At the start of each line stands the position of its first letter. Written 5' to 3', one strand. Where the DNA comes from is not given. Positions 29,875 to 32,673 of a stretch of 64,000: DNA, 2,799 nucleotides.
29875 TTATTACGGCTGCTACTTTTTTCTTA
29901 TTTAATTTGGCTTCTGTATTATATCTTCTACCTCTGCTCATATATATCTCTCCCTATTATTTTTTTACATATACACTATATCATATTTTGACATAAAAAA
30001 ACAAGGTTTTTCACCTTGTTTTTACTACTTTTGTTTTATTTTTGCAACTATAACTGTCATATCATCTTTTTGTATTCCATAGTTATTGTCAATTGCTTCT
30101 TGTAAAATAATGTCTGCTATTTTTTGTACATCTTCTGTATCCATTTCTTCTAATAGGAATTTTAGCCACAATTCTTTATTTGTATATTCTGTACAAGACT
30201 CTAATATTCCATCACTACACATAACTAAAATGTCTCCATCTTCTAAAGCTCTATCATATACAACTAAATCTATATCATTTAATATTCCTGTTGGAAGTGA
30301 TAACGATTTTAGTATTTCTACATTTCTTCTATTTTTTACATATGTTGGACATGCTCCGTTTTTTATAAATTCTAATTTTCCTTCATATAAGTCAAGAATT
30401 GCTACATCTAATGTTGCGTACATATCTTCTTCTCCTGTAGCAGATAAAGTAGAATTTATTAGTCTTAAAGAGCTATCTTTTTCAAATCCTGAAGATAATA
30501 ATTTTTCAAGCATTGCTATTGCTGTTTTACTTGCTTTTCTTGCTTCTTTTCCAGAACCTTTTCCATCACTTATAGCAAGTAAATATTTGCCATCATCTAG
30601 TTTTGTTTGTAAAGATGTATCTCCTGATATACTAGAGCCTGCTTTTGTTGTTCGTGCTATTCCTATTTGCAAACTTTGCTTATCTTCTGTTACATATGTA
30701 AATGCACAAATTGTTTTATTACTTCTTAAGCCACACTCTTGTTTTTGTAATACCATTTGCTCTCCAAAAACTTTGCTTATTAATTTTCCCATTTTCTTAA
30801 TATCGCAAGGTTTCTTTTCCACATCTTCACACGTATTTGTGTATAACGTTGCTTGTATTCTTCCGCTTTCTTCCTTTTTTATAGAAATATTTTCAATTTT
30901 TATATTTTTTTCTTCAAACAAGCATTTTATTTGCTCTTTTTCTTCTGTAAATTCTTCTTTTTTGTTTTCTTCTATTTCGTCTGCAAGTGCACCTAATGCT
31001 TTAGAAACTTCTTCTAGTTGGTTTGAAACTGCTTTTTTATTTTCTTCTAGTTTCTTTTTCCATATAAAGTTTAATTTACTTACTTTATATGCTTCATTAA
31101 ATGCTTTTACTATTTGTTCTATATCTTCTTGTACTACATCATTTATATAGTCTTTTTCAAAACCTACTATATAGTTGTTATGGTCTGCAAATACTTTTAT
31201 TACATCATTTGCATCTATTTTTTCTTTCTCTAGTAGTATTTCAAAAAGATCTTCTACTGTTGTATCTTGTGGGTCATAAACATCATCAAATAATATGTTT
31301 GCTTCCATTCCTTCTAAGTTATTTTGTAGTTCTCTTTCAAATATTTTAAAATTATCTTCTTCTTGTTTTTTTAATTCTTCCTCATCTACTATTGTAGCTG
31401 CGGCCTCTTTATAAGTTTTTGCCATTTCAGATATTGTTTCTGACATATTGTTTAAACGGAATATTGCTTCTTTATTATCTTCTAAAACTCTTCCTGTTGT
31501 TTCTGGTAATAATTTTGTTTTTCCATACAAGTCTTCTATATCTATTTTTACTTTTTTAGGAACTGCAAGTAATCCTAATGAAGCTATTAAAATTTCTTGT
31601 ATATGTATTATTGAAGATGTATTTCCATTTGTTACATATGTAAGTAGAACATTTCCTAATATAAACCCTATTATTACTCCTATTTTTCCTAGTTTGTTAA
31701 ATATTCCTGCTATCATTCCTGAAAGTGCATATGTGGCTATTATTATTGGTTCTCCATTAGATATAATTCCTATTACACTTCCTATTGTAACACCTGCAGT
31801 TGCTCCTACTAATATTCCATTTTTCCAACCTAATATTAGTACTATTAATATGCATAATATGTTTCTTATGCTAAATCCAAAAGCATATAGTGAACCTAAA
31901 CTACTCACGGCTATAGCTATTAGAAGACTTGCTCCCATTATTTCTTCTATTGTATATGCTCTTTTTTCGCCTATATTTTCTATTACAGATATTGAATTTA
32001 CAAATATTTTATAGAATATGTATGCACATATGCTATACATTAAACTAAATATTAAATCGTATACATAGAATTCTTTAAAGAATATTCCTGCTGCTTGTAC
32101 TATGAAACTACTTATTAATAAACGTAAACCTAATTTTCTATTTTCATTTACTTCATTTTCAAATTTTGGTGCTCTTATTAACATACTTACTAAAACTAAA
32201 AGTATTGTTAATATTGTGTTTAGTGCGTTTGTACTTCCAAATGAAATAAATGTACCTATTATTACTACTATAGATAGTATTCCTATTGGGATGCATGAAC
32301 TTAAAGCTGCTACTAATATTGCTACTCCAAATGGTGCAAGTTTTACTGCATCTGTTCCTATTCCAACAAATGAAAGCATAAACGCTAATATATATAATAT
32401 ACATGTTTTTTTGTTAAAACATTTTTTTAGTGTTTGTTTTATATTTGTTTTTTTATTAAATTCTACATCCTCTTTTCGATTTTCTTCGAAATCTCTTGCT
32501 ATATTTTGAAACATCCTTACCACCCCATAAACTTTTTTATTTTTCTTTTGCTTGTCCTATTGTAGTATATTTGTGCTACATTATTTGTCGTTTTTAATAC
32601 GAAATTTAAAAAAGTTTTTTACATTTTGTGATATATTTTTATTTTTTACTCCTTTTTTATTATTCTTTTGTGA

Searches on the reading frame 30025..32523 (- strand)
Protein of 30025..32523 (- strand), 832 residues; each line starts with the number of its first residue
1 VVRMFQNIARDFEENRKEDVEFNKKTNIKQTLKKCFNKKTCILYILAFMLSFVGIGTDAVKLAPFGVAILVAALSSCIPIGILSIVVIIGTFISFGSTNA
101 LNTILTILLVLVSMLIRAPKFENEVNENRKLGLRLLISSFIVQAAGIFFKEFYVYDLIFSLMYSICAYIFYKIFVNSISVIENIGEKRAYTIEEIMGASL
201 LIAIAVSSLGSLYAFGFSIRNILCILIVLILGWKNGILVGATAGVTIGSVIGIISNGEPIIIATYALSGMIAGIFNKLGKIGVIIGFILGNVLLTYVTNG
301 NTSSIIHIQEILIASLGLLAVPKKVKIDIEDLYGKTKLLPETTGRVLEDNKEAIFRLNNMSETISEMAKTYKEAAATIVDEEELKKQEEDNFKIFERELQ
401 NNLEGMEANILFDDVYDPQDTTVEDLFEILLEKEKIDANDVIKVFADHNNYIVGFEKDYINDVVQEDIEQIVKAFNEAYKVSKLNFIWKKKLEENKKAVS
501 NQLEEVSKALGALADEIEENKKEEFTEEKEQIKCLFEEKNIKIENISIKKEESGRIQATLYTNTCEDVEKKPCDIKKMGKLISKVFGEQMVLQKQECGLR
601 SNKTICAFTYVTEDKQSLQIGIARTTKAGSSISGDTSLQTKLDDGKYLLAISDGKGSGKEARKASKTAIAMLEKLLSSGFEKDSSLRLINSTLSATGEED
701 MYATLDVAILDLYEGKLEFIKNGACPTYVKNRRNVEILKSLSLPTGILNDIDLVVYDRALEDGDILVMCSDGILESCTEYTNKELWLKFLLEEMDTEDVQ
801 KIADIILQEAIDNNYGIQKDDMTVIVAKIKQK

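Call 11: search_protein_families(library=pfam, proteins=[window:30025-32523:-], max_evalue=0.001)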
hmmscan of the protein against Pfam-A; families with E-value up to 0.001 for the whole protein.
window:30025-32523:- (832 aa): 3 families
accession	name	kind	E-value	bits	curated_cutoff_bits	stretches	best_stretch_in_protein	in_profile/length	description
PF19732.4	SpoIIE_N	-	7.6e-42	144.1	27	2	13-333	14-329/605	Stage II sporulation protein E N-terminal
PF07228.17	SpoIIE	-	4.8e-30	105.4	25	1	643-829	1-191/192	Stage II sporulation protein E (SpoIIE)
PF13672.11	PP2C_2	-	2.8e-05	24.2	24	0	640-690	18-65/209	Protein phosphatase 2C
